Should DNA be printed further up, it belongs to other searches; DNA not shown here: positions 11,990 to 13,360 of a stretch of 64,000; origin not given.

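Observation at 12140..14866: PhnW-like aminotransferase, CDP-alcohol phosphatidyltransferase and flippase-like protein: possible unusual head-group (phosphono- or amino-lipid) module convergent on the lipid operon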

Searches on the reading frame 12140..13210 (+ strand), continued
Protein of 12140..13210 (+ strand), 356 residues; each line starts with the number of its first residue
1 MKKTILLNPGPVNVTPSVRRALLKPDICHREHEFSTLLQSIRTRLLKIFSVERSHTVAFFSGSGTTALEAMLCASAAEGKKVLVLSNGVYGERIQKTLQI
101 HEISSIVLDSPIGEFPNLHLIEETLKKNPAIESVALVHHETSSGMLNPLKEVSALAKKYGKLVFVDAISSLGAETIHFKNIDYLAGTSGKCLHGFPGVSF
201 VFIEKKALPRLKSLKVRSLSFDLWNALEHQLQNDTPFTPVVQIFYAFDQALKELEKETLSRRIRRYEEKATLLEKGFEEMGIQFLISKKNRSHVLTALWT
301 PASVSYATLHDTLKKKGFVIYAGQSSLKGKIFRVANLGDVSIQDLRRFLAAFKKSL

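Call 54: find_encoding_contigs(protein=P0337, flank=5000, max_places=4)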
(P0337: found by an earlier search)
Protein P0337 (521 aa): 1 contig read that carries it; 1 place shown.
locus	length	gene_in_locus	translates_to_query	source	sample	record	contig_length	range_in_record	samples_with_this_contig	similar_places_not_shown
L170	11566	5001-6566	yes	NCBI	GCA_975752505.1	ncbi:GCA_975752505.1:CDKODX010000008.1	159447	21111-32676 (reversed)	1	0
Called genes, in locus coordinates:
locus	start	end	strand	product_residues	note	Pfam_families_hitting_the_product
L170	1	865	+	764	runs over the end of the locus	PF13567:DUF4131, PF03772:Competence, PF00753:Lactamase_B, PF12706:Lactamase_B_2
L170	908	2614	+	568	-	PF13714:PEP_mutase, PF12804:NTP_transf_3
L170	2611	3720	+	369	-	PF02776:TPP_enzyme_N (faint), PF02775:TPP_enzyme_C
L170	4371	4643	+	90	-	PF04026:SpoVG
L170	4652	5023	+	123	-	PF08378:NERD (weak), PF02021:UPF0102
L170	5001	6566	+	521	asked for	PF13541:ChlI, PF00158:Sigma54_activat (faint), PF00493:MCM, PF01078:Mg_chelatase, PF05496:RuvB_N (faint), PF00004:AAA (faint), PF07728:AAA_5, PF13335:Mg_chelatase_C, +1 more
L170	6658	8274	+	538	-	PF15902:Sortilin-Vps10 (weak)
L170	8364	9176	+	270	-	PF00116:COX2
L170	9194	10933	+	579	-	PF00115:COX1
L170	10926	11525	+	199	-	PF00510:COX3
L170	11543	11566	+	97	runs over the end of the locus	PF03626:COX4_pro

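Call 64: find_encoding_contigs(protein=P0250, flank=8000, max_places=2)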
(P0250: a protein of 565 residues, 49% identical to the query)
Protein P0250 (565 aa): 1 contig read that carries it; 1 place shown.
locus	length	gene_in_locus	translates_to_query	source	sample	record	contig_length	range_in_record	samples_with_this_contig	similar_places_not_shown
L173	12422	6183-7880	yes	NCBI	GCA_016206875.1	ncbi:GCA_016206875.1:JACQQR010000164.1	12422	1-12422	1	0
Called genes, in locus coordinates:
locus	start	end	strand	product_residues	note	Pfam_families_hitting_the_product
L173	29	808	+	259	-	-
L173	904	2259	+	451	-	PF01134:GIDA, PF01266:DAO (faint), PF03486:HI0933_like (faint), PF07992:Pyr_redox_2, PF12831:FAD_oxidored (weak), PF13738:Pyr_redox_3, PF00070:Pyr_redox, PF02852:Pyr_redox_dim, +1 more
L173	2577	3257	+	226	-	PF06888:Put_Phosphatase, PF12710:HAD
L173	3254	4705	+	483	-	PF00202:Aminotran_3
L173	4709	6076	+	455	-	PF00501:AMP-binding (weak)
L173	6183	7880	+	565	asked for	PF02548:Pantoate_transf (faint), PF13714:PEP_mutase, PF00463:ICL, PF12804:NTP_transf_3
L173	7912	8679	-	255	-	PF00483:NTP_transferase, PF01128:IspD (weak), PF12804:NTP_transf_3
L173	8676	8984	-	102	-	PF00355:Rieske, PF13806:Rieske_2, PF22543:Rieske_4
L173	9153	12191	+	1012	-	-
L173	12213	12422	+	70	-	?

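Call 65: find_encoding_contigs(protein=P0313, flank=8000, max_places=2)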
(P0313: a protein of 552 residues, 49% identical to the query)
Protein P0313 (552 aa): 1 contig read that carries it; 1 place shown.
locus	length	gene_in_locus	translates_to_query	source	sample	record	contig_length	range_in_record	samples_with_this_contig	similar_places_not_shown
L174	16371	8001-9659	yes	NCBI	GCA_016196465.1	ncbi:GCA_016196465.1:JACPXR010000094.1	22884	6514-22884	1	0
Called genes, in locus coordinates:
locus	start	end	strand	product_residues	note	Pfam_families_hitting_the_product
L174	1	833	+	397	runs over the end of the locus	PF00899:ThiF, PF00581:Rhodanese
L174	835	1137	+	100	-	PF01329:Pterin_4a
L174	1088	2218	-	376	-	PF01699:Na_Ca_ex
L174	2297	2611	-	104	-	PF06155:GBBH-like_N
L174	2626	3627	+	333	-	PF01571:GCV_T, PF08669:GCV_T_C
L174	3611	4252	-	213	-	PF00730:HhH-GPD, PF00633:HHH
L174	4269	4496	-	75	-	PF01037:AsnC_trans_reg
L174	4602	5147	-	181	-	PF09195:Endonuc-BglII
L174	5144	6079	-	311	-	PF01555:N6_N4_Mtase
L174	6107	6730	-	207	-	PF01726:LexA_DNA_bind, PF00717:Peptidase_S24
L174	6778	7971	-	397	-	PF02401:LYTB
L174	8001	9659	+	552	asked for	PF13714:PEP_mutase, PF00463:ICL (weak), PF12804:NTP_transf_3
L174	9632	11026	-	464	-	PF00483:NTP_transferase (weak), PF12804:NTP_transf_3, PF01066:CDP-OH_P_transf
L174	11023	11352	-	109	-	PF00355:Rieske, PF13806:Rieske_2, PF22543:Rieske_4 (weak)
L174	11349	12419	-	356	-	PF00432:Prenyltrans (faint), PF13249:SQHop_cyclase_N (faint), PF13243:SQHop_cyclase_C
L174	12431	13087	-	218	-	PF01048:PNP_UDP_1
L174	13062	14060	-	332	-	PF01073:3Beta_HSD, PF01370:Epimerase, PF02719:Polysacc_synt_2, PF04321:RmlD_sub_bind (weak), PF05368:NmrA, PF13460:NAD_binding_10, PF16363:GDP_Man_Dehyd, PF07993:NAD_binding_4, +1 more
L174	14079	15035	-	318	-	PF03706:LPG_synthase_TM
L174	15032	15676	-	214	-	PF01066:CDP-OH_P_transf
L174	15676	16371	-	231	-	PF00266:Aminotran_5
